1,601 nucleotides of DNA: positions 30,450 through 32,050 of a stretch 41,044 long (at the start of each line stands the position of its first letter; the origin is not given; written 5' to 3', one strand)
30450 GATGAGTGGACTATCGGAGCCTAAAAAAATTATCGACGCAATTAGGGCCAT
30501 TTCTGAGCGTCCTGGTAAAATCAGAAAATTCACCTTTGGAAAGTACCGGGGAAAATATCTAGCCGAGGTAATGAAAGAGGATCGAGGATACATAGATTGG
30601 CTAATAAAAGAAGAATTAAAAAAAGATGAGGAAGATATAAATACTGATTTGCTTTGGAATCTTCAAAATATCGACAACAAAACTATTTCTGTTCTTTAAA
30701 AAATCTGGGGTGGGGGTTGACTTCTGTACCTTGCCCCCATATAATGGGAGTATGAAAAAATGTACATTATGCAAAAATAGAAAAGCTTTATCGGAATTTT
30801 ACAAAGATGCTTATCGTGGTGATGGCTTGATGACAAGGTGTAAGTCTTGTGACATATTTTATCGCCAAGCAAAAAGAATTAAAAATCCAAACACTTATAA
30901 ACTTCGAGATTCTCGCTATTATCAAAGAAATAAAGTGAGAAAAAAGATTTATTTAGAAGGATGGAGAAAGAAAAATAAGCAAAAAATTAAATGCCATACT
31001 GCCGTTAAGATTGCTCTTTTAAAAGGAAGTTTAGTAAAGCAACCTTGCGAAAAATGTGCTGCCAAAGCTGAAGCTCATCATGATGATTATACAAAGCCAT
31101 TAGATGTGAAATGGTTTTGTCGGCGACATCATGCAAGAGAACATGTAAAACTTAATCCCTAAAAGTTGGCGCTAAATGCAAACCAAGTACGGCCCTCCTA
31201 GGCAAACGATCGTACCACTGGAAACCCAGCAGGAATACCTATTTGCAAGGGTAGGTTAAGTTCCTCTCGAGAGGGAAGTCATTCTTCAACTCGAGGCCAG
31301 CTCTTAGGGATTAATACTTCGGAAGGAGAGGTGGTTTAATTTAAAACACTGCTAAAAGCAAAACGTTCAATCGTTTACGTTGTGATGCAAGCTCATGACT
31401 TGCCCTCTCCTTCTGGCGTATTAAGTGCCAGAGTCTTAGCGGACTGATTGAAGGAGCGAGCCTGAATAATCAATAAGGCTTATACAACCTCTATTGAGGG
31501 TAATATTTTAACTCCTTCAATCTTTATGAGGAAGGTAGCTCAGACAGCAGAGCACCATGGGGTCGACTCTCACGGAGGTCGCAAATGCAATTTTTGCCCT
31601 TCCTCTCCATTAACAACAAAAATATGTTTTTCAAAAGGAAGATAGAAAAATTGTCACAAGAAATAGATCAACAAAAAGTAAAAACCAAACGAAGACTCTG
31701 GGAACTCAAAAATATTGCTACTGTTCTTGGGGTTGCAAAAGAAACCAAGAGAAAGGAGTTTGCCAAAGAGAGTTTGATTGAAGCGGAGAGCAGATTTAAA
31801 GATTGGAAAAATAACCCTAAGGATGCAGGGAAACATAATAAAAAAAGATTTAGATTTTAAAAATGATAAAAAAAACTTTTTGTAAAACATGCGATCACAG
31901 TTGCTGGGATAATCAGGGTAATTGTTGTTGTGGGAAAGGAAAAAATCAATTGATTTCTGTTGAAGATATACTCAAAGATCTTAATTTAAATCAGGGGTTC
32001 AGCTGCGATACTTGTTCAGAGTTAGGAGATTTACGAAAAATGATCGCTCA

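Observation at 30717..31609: HNH gene on a perfect promoter runs into a ~370-nt multi-domain RNA fold capped by a tRNA-like module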

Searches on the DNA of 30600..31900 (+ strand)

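Call 5: search_rna_families(source=window, start=30600, end=31900, threshold=evalue, max_evalue=10, show_alignments=4)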
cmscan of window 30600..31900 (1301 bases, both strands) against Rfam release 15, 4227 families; matches with E-value up to 10: 2.
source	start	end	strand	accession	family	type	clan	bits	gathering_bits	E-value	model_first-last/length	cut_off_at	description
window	30620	30697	+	RF00204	snoR12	Gene; snRNA; snoRNA; CD-box;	-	26.2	39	0.029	1-83/83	no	Small nucleolar RNA R12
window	30976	31120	+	RF02376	antisense_SR1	Gene; sRNA;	-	19.8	45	0.29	1-210/210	no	SR1 sRNA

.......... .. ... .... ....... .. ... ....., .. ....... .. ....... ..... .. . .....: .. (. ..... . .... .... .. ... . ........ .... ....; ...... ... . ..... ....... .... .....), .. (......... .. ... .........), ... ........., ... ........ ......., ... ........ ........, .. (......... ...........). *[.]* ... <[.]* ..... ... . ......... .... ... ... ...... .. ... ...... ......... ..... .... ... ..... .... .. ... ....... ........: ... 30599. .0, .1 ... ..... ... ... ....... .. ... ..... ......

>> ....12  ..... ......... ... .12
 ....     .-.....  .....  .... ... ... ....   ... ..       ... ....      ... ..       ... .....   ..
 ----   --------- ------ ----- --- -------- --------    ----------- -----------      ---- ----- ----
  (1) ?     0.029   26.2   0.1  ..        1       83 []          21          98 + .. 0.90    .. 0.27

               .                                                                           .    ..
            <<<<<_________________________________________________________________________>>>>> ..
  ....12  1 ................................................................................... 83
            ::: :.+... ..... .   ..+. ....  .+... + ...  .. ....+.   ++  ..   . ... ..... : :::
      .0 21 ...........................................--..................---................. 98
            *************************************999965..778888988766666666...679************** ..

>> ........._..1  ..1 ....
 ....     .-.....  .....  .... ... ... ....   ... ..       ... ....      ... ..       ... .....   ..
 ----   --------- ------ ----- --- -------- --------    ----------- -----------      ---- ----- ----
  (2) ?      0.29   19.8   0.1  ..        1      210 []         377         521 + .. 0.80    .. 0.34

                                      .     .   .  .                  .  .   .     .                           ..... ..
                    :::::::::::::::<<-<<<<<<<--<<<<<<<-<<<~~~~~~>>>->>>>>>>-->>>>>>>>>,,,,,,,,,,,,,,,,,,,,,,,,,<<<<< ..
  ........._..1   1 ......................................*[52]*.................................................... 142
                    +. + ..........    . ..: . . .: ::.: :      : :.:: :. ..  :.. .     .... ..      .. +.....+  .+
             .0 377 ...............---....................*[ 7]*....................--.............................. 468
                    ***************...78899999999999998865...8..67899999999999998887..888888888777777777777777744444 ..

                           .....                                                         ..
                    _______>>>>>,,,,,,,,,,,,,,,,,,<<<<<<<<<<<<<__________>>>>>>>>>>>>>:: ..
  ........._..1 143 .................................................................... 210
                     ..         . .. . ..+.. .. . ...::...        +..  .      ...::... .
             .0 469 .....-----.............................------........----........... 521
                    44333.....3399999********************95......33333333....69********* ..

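Call 10: search_dna_similar(query=window:30700-31650:+, collection=phages, mode=distant)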
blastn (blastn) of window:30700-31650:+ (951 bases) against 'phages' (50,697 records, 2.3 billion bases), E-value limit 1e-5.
No match.

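Call 68: build_rna_model(alignment_id=A3, structure=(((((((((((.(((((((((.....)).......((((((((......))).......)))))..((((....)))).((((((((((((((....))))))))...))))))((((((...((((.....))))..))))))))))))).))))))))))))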
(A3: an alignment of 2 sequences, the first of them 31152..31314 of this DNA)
Model R1 built from alignment A3 (2 sequences, 163 columns); structure: as given.
model positions 163; base pairs 56; branch points 4; effective number of sequences 0.58; information 0.591 bits per position. Calibrated on 0.2 Mb of random sequence (short: E-values are rough).
structure used (alignment columns):
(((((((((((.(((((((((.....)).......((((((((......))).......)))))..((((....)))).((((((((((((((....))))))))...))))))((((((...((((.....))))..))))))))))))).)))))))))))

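Call 70: search_with_rna_model(model_id=R1, sources=[L001, L002, L003, L004, L005, L007, L008, L009, L010, L011, L012, L013, L014, L015, L016, L017, L018, L019, L020, L021, L022, L023, L024, L025, L026, L027, L028, L029, L030, L031, L032, L033, L034, L035, L036, L037, L038, L039, L040, L041, L042, L043, L044, L045, L046, L047, L048, L049, L050, L051, L052, L053, L054, L055, L056, L057, L058, L059, L060, L061, L062, L063, L064, L065, L066, L067, L068, L069, L070, L071, L072, L073, L074, L075, L076, L077, L078, L079, L080, L081, L082, L083, L084, L085, L086, L087, L088, L089, L090, L091, L092, L093, L094, L125, L126, L127, L128, L129, L130, L131], max_evalue=10)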
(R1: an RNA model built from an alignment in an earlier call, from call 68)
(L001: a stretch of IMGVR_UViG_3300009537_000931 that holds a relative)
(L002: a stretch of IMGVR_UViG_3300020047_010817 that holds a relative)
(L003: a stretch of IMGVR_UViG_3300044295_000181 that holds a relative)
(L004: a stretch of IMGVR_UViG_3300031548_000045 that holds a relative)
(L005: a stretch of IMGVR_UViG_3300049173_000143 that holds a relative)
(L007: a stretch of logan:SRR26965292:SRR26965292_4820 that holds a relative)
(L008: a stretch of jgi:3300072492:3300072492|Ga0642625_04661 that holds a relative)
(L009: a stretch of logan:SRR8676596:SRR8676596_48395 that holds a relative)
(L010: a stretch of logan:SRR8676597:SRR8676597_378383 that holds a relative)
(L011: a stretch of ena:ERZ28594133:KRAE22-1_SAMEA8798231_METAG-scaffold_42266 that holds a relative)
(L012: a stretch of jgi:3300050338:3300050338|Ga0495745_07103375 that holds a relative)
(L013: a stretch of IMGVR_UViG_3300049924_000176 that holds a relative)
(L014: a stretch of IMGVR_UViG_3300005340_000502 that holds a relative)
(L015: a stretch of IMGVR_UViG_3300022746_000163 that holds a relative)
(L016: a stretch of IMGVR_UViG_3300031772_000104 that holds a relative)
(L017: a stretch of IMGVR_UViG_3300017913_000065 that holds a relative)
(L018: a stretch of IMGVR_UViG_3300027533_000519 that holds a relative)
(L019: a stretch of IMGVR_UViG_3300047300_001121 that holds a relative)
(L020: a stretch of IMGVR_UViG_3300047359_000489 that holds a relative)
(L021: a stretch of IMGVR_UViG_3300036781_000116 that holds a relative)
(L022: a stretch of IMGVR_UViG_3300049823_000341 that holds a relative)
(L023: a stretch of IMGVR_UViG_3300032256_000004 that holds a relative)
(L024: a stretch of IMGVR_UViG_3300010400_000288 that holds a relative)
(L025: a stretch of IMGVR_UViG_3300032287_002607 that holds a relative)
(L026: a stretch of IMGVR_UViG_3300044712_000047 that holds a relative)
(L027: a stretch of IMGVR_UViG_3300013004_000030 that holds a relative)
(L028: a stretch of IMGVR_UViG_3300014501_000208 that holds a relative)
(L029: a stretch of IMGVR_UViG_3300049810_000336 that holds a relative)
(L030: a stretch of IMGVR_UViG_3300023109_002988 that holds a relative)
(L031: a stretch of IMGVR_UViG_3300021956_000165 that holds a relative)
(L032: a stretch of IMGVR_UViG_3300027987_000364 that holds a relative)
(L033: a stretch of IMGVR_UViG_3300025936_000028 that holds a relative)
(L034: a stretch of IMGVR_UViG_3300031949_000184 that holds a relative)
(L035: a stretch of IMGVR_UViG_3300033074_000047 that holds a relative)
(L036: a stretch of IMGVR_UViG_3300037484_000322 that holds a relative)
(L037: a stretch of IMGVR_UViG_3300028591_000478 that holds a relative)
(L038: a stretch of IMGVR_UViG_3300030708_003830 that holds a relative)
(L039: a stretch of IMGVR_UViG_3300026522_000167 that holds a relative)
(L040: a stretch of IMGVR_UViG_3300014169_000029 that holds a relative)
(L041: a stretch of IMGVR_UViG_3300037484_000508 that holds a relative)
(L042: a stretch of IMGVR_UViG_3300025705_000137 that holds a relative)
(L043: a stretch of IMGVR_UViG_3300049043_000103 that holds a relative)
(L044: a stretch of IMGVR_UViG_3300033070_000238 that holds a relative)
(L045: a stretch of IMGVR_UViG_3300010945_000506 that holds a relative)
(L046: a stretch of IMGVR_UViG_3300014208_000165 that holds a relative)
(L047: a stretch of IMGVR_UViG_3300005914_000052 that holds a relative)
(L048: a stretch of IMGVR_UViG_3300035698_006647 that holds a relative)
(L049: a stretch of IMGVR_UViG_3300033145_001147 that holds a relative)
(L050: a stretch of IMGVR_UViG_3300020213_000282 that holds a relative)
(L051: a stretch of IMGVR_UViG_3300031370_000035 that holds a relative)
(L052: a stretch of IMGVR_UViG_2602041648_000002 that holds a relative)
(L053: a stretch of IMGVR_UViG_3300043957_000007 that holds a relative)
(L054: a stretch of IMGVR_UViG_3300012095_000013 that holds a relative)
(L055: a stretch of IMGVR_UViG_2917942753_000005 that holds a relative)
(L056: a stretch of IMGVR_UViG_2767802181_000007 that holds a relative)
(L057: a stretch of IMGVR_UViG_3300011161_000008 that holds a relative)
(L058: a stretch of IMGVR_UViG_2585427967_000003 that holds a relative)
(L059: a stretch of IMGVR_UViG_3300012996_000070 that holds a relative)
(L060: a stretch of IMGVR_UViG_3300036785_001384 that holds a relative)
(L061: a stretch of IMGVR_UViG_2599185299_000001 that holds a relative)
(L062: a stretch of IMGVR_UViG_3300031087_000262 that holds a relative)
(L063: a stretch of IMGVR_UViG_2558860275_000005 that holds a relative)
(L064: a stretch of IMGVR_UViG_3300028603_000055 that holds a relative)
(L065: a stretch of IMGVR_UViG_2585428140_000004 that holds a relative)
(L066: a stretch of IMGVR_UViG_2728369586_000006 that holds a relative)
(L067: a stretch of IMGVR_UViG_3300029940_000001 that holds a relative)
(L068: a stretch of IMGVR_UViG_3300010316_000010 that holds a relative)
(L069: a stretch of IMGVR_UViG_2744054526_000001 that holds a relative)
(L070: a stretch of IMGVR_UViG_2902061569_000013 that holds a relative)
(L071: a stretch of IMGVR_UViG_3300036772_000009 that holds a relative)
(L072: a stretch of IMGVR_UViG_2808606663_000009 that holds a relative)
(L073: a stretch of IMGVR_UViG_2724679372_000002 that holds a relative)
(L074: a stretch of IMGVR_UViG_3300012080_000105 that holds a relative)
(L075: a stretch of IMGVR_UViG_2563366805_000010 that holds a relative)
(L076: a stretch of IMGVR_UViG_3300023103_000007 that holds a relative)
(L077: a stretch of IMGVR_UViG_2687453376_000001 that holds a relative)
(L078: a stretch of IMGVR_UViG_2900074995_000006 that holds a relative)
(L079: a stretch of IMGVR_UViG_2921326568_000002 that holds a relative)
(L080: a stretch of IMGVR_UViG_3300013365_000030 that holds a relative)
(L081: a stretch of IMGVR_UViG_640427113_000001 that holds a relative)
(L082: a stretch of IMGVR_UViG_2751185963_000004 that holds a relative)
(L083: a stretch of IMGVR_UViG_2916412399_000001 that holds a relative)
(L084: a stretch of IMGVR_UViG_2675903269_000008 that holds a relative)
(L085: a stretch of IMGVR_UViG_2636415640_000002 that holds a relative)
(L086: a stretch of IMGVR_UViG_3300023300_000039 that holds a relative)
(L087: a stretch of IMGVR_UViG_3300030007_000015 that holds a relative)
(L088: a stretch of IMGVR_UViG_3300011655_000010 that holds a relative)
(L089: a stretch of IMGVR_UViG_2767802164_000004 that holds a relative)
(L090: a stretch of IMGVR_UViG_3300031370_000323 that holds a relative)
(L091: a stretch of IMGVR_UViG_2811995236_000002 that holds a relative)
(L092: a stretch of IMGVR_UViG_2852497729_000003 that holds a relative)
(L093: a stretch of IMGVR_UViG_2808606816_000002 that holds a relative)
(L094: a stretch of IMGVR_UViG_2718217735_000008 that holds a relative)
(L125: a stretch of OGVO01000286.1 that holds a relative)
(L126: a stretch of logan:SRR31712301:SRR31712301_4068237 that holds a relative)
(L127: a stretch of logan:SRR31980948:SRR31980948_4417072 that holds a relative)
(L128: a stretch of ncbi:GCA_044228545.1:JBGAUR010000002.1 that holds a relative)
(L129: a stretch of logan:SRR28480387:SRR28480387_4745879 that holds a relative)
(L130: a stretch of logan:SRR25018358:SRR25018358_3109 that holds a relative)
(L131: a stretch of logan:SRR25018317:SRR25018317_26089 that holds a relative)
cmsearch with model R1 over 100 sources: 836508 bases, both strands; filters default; matches with E-value up to 10: 0.
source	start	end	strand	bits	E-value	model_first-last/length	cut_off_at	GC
